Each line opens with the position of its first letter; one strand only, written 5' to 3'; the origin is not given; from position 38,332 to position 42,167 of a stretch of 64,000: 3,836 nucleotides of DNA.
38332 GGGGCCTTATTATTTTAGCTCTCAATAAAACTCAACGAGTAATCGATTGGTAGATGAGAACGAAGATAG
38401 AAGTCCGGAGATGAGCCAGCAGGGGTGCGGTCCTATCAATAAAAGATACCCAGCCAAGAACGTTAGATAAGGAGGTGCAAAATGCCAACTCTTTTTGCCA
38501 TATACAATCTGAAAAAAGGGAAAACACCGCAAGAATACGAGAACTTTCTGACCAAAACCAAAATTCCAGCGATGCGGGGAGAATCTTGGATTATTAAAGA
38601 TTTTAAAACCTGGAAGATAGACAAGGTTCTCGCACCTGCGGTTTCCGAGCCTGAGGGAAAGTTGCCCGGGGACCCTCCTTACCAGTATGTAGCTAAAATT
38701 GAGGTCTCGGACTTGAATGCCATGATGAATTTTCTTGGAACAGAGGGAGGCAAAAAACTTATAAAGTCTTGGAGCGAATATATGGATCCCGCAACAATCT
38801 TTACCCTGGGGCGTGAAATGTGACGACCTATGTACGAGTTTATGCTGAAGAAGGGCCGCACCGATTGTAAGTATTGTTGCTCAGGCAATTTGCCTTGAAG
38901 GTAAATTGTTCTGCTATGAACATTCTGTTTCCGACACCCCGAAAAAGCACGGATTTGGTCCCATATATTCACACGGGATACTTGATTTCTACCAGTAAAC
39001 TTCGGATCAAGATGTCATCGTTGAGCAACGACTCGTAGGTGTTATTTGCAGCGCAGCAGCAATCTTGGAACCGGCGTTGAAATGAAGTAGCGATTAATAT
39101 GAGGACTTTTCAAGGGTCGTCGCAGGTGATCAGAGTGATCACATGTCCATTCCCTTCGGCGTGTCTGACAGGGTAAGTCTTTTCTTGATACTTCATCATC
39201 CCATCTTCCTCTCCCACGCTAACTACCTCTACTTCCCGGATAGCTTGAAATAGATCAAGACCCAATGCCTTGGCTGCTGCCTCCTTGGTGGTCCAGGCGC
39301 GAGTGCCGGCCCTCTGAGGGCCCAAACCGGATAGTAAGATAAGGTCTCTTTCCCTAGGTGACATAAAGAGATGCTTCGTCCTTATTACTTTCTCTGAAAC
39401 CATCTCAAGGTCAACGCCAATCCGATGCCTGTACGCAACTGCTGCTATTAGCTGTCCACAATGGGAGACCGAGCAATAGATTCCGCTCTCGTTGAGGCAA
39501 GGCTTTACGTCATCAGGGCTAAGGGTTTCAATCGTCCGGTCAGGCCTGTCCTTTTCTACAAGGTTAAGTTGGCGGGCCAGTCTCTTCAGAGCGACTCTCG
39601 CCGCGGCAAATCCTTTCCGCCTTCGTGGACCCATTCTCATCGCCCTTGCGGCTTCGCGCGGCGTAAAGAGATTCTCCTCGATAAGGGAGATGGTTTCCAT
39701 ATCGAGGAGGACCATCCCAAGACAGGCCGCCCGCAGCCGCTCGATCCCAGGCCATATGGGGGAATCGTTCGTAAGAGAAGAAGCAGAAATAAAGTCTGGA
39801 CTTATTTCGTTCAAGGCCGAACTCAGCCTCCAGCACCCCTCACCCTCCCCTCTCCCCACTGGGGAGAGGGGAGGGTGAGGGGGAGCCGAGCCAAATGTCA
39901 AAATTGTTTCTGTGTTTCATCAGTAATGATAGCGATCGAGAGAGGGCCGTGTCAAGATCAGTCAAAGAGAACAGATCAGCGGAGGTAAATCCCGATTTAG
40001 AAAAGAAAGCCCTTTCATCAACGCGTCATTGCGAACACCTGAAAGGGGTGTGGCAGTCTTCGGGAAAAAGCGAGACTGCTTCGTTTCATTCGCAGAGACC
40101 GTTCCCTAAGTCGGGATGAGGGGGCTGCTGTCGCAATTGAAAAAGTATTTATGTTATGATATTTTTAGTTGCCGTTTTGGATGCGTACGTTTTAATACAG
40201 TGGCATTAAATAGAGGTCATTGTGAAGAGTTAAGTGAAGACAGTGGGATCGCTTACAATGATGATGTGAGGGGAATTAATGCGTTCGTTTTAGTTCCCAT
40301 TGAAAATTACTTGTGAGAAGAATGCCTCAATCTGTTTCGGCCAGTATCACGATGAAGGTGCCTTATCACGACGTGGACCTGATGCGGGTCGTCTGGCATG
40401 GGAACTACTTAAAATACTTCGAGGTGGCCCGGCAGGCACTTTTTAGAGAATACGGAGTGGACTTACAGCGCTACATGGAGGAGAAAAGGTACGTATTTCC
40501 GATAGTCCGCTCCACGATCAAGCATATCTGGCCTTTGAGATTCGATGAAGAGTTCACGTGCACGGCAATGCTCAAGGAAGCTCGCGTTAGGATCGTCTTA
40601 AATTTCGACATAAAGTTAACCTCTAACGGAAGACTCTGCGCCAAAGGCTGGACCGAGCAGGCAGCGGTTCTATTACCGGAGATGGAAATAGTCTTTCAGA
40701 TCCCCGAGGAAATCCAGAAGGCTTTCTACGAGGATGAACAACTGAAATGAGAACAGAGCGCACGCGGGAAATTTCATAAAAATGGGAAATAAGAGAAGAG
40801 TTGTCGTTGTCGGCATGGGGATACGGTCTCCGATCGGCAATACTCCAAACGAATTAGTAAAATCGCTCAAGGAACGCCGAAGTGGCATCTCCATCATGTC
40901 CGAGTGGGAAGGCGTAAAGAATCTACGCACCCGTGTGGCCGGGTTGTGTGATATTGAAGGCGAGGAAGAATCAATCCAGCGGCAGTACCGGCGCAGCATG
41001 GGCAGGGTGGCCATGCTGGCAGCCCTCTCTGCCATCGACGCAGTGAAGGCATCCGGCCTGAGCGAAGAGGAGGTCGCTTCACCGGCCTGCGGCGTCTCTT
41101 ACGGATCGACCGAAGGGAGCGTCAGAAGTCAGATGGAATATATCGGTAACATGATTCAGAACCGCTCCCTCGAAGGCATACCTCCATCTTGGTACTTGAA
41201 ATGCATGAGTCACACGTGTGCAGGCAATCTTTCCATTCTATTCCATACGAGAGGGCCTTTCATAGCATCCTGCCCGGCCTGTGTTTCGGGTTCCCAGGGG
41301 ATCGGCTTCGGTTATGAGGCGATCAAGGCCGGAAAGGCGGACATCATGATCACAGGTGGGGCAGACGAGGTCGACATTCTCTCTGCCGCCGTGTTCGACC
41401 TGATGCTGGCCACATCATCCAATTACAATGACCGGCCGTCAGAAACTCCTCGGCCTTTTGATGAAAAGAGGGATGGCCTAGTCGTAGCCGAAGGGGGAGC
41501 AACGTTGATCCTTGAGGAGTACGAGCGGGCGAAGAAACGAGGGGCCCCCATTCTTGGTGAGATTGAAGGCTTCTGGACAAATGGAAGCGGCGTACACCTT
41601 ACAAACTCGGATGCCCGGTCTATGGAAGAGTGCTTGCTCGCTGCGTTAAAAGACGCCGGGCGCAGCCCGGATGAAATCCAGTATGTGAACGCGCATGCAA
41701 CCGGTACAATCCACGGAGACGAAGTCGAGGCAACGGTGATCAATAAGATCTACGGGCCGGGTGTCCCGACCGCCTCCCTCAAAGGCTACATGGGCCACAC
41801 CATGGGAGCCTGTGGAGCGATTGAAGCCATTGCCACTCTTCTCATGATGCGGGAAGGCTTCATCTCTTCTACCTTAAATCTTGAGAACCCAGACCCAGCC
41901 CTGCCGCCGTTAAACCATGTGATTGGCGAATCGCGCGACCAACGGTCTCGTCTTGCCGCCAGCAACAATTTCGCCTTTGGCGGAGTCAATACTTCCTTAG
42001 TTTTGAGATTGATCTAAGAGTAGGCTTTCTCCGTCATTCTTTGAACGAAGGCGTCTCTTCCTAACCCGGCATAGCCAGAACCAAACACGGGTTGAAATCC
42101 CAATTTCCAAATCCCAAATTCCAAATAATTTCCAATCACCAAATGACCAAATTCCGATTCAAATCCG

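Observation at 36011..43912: Three paralogous promoter/leader elements sharing a palindromic -35 (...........) and a conserved uORF + terminator leader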

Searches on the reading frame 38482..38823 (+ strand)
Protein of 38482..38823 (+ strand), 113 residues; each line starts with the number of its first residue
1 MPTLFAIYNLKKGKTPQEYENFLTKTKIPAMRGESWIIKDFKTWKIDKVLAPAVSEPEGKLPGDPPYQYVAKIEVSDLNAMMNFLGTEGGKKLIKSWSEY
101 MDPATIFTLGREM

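Call 9: search_protein_families(library=pfam, proteins=[window:38482-38823:+], max_evalue=0.01)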
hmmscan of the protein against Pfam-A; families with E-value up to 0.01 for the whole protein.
window:38482-38823:+ (113 aa): 0 families

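Call 15: find_encoding_contigs(protein=window:38482-38823:+, flank=3000, max_places=10)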
Protein window:38482-38823:+ (113 aa): no gene with exactly this product is on record in the collection.

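Call 20: find_homologous_proteins(query=window:38482-38823:+, max_evalue=0.001)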
Query window:38482-38823:+ (113 aa): 485 proteins with E <= 0.001 among 486 candidates; the best 120 are listed.
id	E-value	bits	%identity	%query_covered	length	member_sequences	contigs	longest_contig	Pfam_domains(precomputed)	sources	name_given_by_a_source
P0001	9.0e-68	243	96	100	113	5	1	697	-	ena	-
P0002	2.5e-62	226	87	100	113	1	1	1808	-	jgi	jgi:hypothetical protein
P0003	2.3e-61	223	85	100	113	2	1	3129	-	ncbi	-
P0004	2.5e-61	223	87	100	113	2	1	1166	-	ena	-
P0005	8.4e-61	221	85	100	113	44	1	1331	-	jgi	-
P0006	2.3e-60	220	87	100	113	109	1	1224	-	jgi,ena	jgi:hypothetical protein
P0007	8.0e-59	215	83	100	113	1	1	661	-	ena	-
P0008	8.5e-59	214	83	100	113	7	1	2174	-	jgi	jgi:hypothetical protein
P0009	1.1e-58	214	83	100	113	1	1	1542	-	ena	-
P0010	2.6e-58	213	82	100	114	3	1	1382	-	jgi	jgi:hypothetical protein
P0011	1.2e-57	211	82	100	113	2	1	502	-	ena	-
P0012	2.5e-57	210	82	100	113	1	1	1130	-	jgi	jgi:hypothetical protein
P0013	2.8e-57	210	81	100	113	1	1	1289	-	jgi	jgi:hypothetical protein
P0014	6.0e-57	209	83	100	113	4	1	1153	-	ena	-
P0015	6.7e-57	208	83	100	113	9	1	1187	-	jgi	jgi:hypothetical protein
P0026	1.2e-55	204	80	100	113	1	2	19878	-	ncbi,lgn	-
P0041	2.5e-53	197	77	100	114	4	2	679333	-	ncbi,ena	-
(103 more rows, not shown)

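Call 21: find_encoding_contigs(protein=P0041, flank=10000, max_places=3)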
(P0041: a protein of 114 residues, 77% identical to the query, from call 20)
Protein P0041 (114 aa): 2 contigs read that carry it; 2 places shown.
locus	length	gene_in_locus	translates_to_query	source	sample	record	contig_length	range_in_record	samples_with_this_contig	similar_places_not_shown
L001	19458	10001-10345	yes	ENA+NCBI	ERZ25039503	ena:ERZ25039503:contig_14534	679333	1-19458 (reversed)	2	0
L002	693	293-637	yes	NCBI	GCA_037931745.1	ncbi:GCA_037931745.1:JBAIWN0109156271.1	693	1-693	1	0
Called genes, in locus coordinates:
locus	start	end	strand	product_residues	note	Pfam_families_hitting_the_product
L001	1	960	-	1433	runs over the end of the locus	PF01326:PPDK_N, PF00391:PEP-utilizers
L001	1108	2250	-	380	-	PF00044:Gp_dh_N, PF02800:Gp_dh_C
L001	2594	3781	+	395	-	PF00162:PGK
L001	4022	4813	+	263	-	PF00121:TIM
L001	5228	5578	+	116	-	PF03840:SecG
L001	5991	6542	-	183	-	-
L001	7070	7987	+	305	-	PF07859:Abhydrolase_3 (weak), PF01738:DLH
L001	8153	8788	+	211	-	PF03358:FMN_red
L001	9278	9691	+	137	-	PF01361:Tautomerase (weak)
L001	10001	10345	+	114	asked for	-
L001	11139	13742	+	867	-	-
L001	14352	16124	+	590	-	-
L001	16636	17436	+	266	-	-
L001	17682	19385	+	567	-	-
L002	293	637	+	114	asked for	-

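Call 22: find_encoding_contigs(protein=P0026, flank=10000, max_places=3)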
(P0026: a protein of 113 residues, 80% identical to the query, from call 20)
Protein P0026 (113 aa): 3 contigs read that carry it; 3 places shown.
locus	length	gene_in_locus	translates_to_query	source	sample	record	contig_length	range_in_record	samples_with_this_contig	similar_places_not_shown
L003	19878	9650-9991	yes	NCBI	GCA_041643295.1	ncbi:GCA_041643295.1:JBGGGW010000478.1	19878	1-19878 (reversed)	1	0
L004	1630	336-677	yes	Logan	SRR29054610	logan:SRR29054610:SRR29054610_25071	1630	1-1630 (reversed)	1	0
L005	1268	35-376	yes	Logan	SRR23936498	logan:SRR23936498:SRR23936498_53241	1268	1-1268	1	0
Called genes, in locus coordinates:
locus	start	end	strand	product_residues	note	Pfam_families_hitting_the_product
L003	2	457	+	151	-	?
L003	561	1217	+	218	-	PF02607:B12-binding_2, PF02310:B12-binding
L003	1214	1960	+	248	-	-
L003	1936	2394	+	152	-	PF01208:URO-D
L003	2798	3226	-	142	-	PF01850:PIN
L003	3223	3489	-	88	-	PF02604:PhdYeFM_antitox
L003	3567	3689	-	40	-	-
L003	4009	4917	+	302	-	PF02826:2-Hacid_dh_C (weak), PF03446:NAD_binding_2, PF03807:F420_oxidored (weak), PF14833:NAD_binding_11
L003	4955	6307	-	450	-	-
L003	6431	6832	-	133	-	-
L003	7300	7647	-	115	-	PF00903:Glyoxalase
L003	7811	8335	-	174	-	-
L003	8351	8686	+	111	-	PF19305:MmgE_PrpD_C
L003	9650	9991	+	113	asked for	-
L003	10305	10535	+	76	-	-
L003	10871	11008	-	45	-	-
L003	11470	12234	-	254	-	PF13507:GATase_5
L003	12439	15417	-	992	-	PF02700:PurS (faint), PF18072:FGAR-AT_linker, PF00586:AIRS, PF02769:AIRS_C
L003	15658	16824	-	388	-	PF00083:Sugar_tr, PF07690:MFS_1, PF12832:MFS_1_like, PF05977:MFS_3, PF00083:Sugar_tr, PF07690:MFS_1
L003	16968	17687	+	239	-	-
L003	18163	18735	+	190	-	-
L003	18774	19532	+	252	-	PF00565:SNase, PF27542:ArfC (weak)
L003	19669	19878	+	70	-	?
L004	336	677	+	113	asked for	-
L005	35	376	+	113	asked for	-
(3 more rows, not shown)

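Call 23: find_encoding_contigs(protein=P0003, flank=3000, max_places=3)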
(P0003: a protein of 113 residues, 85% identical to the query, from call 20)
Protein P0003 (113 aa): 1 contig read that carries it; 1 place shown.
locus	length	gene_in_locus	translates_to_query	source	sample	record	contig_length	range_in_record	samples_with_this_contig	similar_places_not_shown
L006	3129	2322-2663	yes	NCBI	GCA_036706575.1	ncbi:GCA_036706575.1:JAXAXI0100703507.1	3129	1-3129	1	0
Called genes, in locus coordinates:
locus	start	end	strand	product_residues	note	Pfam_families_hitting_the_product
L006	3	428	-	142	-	?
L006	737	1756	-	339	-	PF03480:DctP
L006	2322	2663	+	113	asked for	-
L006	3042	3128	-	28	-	?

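Call 31: find_related_loci(query=A2, collection=metagenome_contigs, flank=3000)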
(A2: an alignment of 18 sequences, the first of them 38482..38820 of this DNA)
Query A2 (113 aa) in metagenome_contigs; peptide patterns used: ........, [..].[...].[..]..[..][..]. (x = any residue, [..] = any of these).
384 stretches matched a pattern; 261 encode a relative of the query (tblastn E <= 1e-3); the best 80 are kept; 80 distinct loci.
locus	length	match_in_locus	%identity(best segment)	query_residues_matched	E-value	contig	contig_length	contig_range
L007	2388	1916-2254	95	1-113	1e-71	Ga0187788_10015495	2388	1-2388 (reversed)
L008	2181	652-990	93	1-113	4e-71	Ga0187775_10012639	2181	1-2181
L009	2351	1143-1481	90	1-113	1e-69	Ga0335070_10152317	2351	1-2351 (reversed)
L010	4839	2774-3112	92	1-113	1e-68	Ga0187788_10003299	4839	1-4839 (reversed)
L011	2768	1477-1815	90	1-113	1e-68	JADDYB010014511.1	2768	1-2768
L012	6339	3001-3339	87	1-113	3e-65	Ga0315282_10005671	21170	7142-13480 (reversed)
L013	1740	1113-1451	86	1-113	1e-67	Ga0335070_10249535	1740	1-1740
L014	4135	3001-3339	87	1-113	6e-65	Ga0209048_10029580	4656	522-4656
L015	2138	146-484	84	1-113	2e-64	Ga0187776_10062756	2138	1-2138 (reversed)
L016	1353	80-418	82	1-113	1e-65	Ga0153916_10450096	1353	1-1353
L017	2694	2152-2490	81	1-113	4e-62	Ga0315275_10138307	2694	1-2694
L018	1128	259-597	81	1-113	2e-64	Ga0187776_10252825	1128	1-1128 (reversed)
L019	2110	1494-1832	78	1-113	1e-59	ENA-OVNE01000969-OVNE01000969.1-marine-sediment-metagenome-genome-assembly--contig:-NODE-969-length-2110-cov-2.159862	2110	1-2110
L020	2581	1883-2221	78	1-113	1e-58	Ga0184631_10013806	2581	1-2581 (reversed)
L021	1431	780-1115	77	1-113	3e-60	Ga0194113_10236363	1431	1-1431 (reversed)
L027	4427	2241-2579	73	1-113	4e-53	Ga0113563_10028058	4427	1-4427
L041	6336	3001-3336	70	1-113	4e-51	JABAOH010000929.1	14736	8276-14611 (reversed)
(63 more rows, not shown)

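Call 45: search_protein_families(library=pfam, proteins=[L019:413-676:+, L027:3203-4090:+, L019:940-1233:+, L020:853-1236:+], max_evalue=0.001)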
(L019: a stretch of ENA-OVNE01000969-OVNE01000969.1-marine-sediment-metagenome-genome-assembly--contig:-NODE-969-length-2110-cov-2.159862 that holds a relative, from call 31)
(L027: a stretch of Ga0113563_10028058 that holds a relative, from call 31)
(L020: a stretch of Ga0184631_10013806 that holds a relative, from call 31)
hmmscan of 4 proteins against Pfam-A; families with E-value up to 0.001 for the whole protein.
L019:413-676:+ (88 aa): 0 families

L027:3203-4090:+ (296 aa): 6 families
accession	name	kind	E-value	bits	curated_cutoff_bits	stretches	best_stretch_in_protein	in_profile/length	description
PF00561.26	Abhydrolase_1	-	6e-24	85.5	25.8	1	23-274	2-240/245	alpha/beta hydrolase fold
PF12146.15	Hydrolase_4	-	2.1e-15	57.1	27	2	29-148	12-114/239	Serine aminopeptidase, S33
PF12697.13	Abhydrolase_6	-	4.3e-13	50.8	26.3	1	37-285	14-216/217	Alpha/beta hydrolase family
PF08386.16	Abhydrolase_4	-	1.6e-06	28.6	21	1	230-274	31-75/103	TAP-like protein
PF02230.22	Abhydrolase_2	-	0.00075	19.8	23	0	227-261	150-184/217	Phospholipase/Carboxylesterase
PF20408.4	Abhydrolase_11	-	0.0008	19.6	27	0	222-274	116-167/193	Alpha/beta hydrolase domain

L019:940-1233:+ (98 aa): 0 families

L020:853-1236:+ (128 aa): 0 families

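Call 46: search_protein_families(library=pfam, proteins=[L001:9188-9688:+, L041:1870-2325:+, L001:14352-16121:+, L001:16636-17433:+], max_evalue=0.001)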
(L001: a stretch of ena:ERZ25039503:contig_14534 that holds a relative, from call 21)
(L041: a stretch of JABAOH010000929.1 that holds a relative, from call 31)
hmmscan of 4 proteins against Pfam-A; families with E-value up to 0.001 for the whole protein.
L001:9188-9688:+ (167 aa): 1 family
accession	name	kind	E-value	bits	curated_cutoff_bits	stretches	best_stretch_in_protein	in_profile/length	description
PF01361.26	Tautomerase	-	1.4e-15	57.4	22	2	95-151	3-57/60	Tautomerase enzyme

L041:1870-2325:+ (152 aa): 3 families
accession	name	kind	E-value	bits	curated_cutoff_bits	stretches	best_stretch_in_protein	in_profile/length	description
PF07883.17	Cupin_2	-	3.5e-13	49.5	27.2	1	75-130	8-62/70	Cupin domain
PF05899.18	Cupin_3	-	0.00027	21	23.5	1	65-125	4-65/74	EutQ-like cupin domain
PF02311.25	AraC_binding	-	0.00058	20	21.1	0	89-131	26-68/135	AraC-like ligand binding domain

L001:14352-16121:+ (590 aa): 4 families
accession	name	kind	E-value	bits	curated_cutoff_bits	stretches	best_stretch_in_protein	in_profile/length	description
PF13540.12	RCC1_2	-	1.7e-50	168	22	7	188-217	1-30/30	Regulator of chromosome condensation (RCC1) repeat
PF25390.1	WD40_RLD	-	4.7e-33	115.4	150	2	73-300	32-334/363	RCC1-like domain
PF13517.12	FG-GAP_3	-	3.2e-05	24.9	26.9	0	488-541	3-58/61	FG-GAP-like repeat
PF12702.13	Lipocalin_3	-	0.00015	22.3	20.2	0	144-171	6-33/94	Lipocalin-like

L001:16636-17433:+ (266 aa): 0 families

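Call 66: search_solved_structures(query=window:38482-38820:+, max_evalue=1)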
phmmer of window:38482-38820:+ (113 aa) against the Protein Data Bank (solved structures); distinct sequences matched with E-value up to 1: 2.
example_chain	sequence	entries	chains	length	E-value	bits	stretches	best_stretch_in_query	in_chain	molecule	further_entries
7rlm_B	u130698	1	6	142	0.42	14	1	30-94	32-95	Coat protein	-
6sco_A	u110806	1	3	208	0.95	12.8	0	30-94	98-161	Coat protein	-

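Call 89: predict_structure(alignment_id=A2)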
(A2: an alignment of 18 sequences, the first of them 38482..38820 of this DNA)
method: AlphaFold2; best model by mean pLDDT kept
length: 113 residues; sequences in the alignment: 18
mean_pLDDT: 63.2   pTM: 0.54
mean pLDDT of the five models: 63.2, 62.9, 61.7, 61.7, 51.9
residues with pLDDT >= 90: 0; 70-90: 57; 50-70: 18; < 50: 38
segments of 3 or more residues with pLDDT < 50: 28-65
pLDDT, mean of each block of 10 residues (from residue 1): 75 79 59 45 43 34 53 72 78 79 79 61
secondary structure, 60 per line:
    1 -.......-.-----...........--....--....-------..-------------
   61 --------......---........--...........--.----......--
elements in order: E2-8 H16-26 H29-32 H35-38 E69-74 H78-85 H88-98 E106-111

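Call 91: fold_search(model_id=the predicted structure, library=pdb)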
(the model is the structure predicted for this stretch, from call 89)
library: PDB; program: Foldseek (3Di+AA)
matches with E <= 10: 1100; with E <= 0.001: 31
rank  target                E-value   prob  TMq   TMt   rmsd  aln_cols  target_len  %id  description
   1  5b0d_A                7.7e-05  1.00  0.62  0.68   4.3       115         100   11  Polyketide cyclase OAC from Cannabis sativa, Y27W mutant (released 2016-01-27)
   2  5b08_A                1.0e-04  1.00  0.62  0.68   4.2       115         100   10  Polyketide cyclase OAC from Cannabis sativa (released 2016-01-27)
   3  5b0b_A                1.1e-04  1.00  0.60  0.71   3.4       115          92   10  Polyketide cyclase OAC from Cannabis sativa, I7F mutant (released 2016-01-27)
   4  5b0c_A                1.2e-04  1.00  0.62  0.68   4.3       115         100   11  Polyketide cyclase OAC from Cannabis sativa, Y27F mutant (released 2016-01-27)
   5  5b0e_A                1.2e-04  1.00  0.61  0.68   4.4       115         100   10  Polyketide cyclase OAC from Cannabis sativa, V59M mutant (released 2016-01-27)
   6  5b0a_A                1.4e-04  1.00  0.59  0.68   4.3       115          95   11  Polyketide cyclase OAC from Cannabis sativa, H5Q mutant (released 2016-01-27)
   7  5b0g                  1.5e-04  1.00  0.61  0.68   4.4       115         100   11  Polyketide cyclase OAC from Cannabis sativa, H78S mutant (released 2016-01-27)
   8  1q53_MODEL_1_A        1.7e-04  1.00  0.58  0.58   4.6       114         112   10  SOLUTION STRUCTURE OF HYPOTHETICAL ARABIDOPSIS THALIANA PROTEIN AT3G17210. CENTER FOR EUKARYOTIC STRUCTURAL GE (released 2003-08-19)
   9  1q4r                  1.8e-04  1.00  0.60  0.65   4.3       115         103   10  Gene Product of At3g17210 from Arabidopsis Thaliana (released 2003-11-25)
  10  5xzq_B                1.9e-04  1.00  0.63  0.66   4.0       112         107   11  Hydroxynitrile lyase from Passiflora edulis (PeHNL) (released 2017-11-22)
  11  5b0f_A                2.1e-04  1.00  0.62  0.68   4.3       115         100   12  Polyketide cyclase OAC from Cannabis sativa, Y72F mutant (released 2016-01-27)
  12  2ftr_B                2.4e-04  1.00  0.63  0.69   4.1       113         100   18  Crystal structure of an ethyl tert-butyl ether d (ethd) family protein (bh0200) from bacillus halodurans c-125 at 1.40 (released 2006-02-07)
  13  5b0b_C                2.4e-04  1.00  0.58  0.67   4.0       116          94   11  Polyketide cyclase OAC from Cannabis sativa, I7F mutant (released 2016-01-27)
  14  5xzq_F                2.5e-04  1.00  0.61  0.66   4.3       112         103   10  Hydroxynitrile lyase from Passiflora edulis (PeHNL) (released 2017-11-22)
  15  5xzt_D                2.9e-04  1.00  0.59  0.63   4.4       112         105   12  C-terminal peptide depleted mutant of hydroxynitrile lyase from Passiflora edulis (PeHNL) (released 2017-11-22)
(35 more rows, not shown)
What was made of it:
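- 38482..38823 (+): 113-aa gene controlled by C. No Pfam family. The model resembles dimeric alpha+beta barrel (EthD/OAC-like) proteins. Calls 89 and 91 (pLDDT 63, TM about 0.6, low confidence).
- Tried and rejected: The alpha+beta-barrel assignment is tentative (calls 89, 91).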

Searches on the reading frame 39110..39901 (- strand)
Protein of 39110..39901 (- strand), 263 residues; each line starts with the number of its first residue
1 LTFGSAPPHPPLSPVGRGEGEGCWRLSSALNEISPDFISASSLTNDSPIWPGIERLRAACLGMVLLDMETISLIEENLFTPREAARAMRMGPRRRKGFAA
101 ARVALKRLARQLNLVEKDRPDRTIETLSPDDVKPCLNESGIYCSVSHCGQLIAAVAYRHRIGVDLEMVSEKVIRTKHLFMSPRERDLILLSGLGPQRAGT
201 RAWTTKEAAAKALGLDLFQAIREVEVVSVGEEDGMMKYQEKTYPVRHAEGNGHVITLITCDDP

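Call 9: search_protein_families(library=pfam, proteins=[window:39110-39901:-], max_evalue=0.01)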
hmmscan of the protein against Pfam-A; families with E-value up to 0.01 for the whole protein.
window:39110-39901:- (263 aa): 2 families
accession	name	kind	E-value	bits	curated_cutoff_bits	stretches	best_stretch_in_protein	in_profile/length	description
PF01648.25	ACPS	-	8.6e-11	42.3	25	1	160-246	1-96/111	4'-phosphopantetheinyl transferase superfamily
PF17837.6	4PPT_N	-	2.8e-06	27.8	27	1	84-156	3-67/68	4'-phosphopantetheinyl transferase N-terminal domain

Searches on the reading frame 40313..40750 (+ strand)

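Call 9: search_protein_families(library=pfam, proteins=[window:40313-40750:+], max_evalue=0.01)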
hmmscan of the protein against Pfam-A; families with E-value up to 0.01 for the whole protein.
window:40313-40750:+ (145 aa): 2 families
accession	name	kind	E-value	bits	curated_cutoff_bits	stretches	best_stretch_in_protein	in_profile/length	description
PF13279.12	4HBT_2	-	4.6e-10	40.4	25.5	1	16-138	1-122/122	Thioesterase-like superfamily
PF03061.28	4HBT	-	1e-07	32.6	20.6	1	26-91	3-60/79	Thioesterase superfamily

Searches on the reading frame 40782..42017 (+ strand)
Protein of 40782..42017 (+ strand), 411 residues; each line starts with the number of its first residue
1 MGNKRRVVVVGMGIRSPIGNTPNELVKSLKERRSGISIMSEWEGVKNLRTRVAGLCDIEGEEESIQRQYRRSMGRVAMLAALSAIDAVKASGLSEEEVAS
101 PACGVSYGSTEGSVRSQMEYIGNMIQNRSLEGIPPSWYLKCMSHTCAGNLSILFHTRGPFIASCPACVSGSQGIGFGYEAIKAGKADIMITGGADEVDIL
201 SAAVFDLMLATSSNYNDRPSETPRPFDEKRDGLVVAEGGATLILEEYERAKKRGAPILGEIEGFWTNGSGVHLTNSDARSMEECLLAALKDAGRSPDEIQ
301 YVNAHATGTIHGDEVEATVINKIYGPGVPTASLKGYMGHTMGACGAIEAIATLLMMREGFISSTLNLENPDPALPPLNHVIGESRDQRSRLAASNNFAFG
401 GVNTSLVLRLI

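Call 9: search_protein_families(library=pfam, proteins=[window:40782-42017:+], max_evalue=0.01)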
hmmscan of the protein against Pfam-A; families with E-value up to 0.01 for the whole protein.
window:40782-42017:+ (411 aa): 2 families
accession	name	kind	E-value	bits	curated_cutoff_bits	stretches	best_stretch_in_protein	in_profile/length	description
PF00109.32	ketoacyl-synt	-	3.7e-34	118.9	20.8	1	5-250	2-252/252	Beta-ketoacyl synthase, N-terminal domain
PF02801.28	Ketoacyl-synt_C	-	9.5e-26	90.6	20.8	1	259-368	2-119/119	Beta-ketoacyl synthase, C-terminal domain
